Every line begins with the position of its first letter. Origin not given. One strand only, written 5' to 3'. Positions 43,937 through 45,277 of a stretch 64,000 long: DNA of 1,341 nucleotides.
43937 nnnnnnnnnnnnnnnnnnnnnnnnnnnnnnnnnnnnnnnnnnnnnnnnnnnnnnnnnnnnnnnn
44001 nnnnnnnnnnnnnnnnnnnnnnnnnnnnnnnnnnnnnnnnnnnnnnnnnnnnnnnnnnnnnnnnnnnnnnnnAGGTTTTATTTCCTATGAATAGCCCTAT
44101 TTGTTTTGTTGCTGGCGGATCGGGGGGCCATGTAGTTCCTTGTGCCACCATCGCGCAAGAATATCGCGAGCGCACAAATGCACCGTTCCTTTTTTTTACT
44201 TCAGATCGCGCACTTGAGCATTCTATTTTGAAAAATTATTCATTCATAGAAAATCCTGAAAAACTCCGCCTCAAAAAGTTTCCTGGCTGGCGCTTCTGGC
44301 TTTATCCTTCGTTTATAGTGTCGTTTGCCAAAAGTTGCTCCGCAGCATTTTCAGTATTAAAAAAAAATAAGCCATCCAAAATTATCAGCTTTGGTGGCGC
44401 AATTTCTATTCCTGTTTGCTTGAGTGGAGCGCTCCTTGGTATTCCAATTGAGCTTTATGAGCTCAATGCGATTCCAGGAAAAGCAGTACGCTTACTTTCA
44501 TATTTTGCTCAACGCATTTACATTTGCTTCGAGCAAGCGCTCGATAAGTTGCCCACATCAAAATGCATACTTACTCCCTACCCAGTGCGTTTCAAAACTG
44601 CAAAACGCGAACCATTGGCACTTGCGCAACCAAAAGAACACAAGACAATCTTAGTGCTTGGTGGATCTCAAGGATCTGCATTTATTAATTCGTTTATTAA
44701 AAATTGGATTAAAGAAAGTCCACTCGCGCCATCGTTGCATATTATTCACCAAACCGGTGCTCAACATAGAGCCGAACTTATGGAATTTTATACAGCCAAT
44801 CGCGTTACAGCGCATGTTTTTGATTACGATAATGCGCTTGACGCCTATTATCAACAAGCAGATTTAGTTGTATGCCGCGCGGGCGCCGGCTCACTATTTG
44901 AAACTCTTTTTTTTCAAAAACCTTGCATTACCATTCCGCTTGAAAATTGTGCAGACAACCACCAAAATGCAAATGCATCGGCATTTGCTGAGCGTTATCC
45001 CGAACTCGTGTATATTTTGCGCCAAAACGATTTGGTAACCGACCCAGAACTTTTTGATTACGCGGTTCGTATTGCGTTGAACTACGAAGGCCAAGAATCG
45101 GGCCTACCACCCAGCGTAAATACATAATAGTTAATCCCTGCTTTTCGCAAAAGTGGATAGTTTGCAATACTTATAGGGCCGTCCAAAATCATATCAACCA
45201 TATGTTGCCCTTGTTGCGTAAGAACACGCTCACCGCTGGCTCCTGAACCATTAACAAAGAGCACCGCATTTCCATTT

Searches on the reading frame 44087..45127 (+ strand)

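Call 74: search_protein_families(library=pfam, proteins=[window:44087-45127:+], max_evalue=0.0001)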
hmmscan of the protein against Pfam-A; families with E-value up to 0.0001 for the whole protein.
window:44087-45127:+ (346 aa): 2 families
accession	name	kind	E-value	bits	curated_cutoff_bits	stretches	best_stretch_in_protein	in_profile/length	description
PF04101.22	Glyco_tran_28_C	-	4.3e-31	108.6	22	1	187-309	1-123/166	Glycosyltransferase family 28 C-terminal domain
PF03033.26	Glyco_transf_28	-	3.4e-18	66.5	26.2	1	5-146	1-139/139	Glycosyltransferase family 28 N-terminal domain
